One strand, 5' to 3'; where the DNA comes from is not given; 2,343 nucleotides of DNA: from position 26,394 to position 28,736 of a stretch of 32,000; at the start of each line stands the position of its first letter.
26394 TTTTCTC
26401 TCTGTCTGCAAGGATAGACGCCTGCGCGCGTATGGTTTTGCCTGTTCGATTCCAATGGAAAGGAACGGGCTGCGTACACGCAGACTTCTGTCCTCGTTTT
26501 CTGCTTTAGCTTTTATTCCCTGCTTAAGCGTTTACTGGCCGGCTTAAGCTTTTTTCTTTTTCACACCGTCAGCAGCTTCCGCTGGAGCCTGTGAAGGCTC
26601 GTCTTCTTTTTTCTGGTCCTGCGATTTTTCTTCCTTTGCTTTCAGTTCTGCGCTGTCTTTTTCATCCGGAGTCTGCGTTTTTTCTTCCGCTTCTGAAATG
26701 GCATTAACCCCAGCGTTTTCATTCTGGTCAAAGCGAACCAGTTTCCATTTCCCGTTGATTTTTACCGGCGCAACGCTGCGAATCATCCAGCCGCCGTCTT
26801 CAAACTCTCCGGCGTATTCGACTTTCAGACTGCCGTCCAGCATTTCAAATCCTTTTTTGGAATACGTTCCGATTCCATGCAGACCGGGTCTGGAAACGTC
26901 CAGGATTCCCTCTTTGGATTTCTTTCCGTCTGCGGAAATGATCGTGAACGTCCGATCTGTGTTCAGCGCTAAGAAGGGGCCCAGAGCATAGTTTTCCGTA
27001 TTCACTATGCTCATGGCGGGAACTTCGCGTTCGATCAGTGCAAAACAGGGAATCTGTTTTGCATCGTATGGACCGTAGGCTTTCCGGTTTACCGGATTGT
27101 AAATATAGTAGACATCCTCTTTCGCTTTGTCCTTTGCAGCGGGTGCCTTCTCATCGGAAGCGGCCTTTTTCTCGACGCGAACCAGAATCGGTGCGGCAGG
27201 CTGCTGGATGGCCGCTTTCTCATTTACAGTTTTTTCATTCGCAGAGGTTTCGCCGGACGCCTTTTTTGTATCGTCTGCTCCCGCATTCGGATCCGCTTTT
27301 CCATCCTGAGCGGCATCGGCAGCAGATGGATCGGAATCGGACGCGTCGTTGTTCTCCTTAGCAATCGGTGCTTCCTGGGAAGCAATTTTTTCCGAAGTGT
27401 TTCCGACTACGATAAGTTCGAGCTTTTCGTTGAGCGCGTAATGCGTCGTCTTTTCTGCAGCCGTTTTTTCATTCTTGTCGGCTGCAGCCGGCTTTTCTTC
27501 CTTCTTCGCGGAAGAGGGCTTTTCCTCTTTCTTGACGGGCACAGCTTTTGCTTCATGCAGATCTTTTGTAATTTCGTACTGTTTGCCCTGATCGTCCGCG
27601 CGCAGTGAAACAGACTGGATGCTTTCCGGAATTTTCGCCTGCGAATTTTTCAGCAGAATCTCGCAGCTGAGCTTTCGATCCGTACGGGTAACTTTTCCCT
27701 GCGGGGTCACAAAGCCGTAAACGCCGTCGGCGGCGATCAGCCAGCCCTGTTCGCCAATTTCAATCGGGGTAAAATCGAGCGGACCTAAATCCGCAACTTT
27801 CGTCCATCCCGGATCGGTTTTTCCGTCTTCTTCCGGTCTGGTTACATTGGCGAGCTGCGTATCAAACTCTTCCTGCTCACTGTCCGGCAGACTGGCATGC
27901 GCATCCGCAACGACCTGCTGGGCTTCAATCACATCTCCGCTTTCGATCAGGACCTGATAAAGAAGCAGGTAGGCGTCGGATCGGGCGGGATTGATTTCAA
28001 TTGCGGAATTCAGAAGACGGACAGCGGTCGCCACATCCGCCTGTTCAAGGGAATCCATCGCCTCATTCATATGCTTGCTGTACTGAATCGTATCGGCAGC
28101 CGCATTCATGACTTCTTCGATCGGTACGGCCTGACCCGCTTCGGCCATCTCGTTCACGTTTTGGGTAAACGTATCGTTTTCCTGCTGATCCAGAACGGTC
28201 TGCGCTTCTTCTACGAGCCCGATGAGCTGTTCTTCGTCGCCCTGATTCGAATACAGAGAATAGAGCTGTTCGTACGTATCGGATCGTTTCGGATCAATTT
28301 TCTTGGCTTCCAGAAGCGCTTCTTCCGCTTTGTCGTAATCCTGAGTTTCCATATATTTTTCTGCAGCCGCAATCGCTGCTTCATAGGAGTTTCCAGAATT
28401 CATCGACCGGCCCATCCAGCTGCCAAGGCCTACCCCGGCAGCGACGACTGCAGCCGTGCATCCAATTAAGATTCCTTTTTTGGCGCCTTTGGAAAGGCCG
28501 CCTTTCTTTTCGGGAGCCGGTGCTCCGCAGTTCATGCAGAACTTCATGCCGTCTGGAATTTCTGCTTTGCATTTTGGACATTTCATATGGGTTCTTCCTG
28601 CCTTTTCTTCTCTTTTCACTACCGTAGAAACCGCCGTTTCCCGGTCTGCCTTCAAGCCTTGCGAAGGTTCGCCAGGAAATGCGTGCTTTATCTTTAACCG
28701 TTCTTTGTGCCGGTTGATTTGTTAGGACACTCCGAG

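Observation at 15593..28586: Atypical type VII secretion-like operon: EssC + YukD + small helical proteins, but no recognisable EsaA/EssA/EssB or toxins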

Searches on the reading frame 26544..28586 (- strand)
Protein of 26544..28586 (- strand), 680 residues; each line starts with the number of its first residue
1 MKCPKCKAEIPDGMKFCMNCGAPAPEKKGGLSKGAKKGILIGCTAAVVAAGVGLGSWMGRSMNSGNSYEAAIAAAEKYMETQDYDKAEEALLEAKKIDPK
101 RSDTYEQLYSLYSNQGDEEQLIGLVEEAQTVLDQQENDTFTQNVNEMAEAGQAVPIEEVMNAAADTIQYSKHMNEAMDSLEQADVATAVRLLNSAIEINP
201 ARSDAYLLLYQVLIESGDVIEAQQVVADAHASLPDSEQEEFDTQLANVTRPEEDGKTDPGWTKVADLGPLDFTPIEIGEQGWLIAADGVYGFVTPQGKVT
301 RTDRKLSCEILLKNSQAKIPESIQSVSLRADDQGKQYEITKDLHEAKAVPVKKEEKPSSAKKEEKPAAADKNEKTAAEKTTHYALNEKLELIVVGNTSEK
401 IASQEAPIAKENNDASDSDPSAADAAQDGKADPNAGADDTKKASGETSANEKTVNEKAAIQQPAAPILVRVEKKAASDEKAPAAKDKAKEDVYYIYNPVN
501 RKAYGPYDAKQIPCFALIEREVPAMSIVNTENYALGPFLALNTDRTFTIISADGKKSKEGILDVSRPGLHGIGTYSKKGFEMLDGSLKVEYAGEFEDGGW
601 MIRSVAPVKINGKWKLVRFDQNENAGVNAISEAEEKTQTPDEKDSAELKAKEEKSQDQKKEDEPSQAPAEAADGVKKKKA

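Call 3: search_protein_families(library=pfam, proteins=[window:26544-28586:-], max_evalue=1)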
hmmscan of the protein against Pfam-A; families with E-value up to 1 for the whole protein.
window:26544-28586:- (680 aa): 21 families
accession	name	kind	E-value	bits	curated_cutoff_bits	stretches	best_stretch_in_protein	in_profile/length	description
PF14559.12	TPR_19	-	3.4e-12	46.9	25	2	180-236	2-58/68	Tetratricopeptide repeat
PF13240.11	Zn_Ribbon_1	-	1.3e-07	31.6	25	1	2-23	1-22/23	zinc-ribbon domain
PF13428.12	TPR_14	-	2.4e-05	25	23.5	1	70-108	3-41/44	Tetratricopeptide repeat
PF12773.13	DZR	-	0.00013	22.5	27.3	1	3-25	1-23/45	Double zinc ribbon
PF07719.23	TPR_2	-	0.00037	20.9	27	1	69-100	2-33/34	Tetratricopeptide repeat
PF13248.11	Zn_ribbon_3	-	0.00067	19.5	27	1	2-22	4-24/26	zinc-ribbon domain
PF22360.1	SbsC_spectrin-like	-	0.0051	18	26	1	72-105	10-43/62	SbsC,spectrin-like repeat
PF25243.1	WAV3_C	-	0.014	15.7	39.1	0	213-245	23-55/76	E3 ubiquitin-protein ligase WAV3-like, C-terminal domain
PF00515.34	TPR_1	-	0.016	15.5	27.8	1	78-100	11-33/34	Tetratricopeptide repeat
PF13432.12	TPR_16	-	0.022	15.7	32.7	0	68-100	31-63/65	Tetratricopeptide repeat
PF13414.12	TPR_11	-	0.05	13.7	26.8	0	77-115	3-41/42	TPR repeat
PF18912.6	DZR_2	-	0.055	13.7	27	1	3-27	24-49/56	Double zinc ribbon domain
PF24460.1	DUF7575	-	0.063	13.1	28.5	1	2-23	5-26/28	Domain of unknown function (DUF7575)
PF14903.11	WG_beta_rep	-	0.1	13.1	25.6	1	590-614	17-35/35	WG containing repeat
PF10571.15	UPF0547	-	0.15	12.7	29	1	2-21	2-21/26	Uncharacterised protein family UPF0547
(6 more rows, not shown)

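Call 5: search_protein_families(library=ncbifam, proteins=[window:26544-28586:-], max_evalue=0.1)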
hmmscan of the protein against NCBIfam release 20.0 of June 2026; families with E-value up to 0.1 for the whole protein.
window:26544-28586:- (680 aa): 3 families
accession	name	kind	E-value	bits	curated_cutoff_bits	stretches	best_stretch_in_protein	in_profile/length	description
TIGR02521.1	type_IV_pilW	equivalog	1.5e-07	31.2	154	1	67-234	30-200/234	type IV pilus biogenesis/stability protein PilW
NF008757.0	PRK11788.1-5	equivalog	0.00015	21.1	363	1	63-150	102-189/388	lipopolysaccharide assembly protein LapB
TIGR00540.1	TPR_hemY_coli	hypoth_equivalog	0.039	12.7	142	0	67-128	151-212/385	heme biosynthesis-associated TPR protein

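Call 65: find_homologous_proteins(query=window:26544-28586:-, max_evalue=0.001)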
Query window:26544-28586:- (680 aa): 1 proteins with E <= 0.001 among 8000 candidates.
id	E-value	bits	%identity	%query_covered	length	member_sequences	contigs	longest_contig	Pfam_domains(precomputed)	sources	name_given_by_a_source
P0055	0.0e+0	1480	100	100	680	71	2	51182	PF14559.13,PF13240.12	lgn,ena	-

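Call 82: predict_structure(protein=window:26544-28586:-)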
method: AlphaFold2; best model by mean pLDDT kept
length: 680 residues; sequences in the alignment: 1
mean_pLDDT: 47.1   pTM: 0.30
mean pLDDT of the five models: 47.1, 43.7, 42.2, 39.4, 38.0
residues with pLDDT >= 90: 85; 70-90: 120; 50-70: 7; < 50: 468
segments of 3 or more residues with pLDDT < 50: 28-65, 250-504, 506-680
pLDDT, mean of each block of 10 residues (from residue 1): 85 85 66 35 34 34 61 92 93 92 92 85 88 90 85 76 83 92 89 93 92 84 89 90 74 34 25 31 30 31 25 24 22 23 23 28 32 25 23 25 26 33 33 32 31 25 33 36 36 41 42 26 21 23 29 30 27 23 25 25 25 27 24 23 30 30 33 32
secondary structure, 60 per line:
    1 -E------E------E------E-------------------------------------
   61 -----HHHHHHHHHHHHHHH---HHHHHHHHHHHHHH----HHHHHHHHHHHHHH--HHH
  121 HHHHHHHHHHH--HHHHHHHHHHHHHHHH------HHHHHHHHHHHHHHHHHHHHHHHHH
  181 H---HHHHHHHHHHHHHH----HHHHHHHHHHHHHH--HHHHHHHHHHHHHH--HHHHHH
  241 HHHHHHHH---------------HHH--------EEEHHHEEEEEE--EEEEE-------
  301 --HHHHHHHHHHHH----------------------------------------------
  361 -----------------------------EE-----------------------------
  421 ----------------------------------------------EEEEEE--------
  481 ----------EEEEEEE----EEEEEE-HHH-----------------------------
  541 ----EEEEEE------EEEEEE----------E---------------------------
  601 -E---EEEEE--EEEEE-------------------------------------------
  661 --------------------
elements in order (helices of 4 or more, strands of 3 or more residues): H66-80 H84-97 H102-115 H118-131 H134-149 H156-181 H185-198 H203-216 H219-232 H235-248 E275-277 E281-286 E289-293 H303-314 E467-472 E491-497 E502-507 E545-550 E557-562 E606-610 E613-617
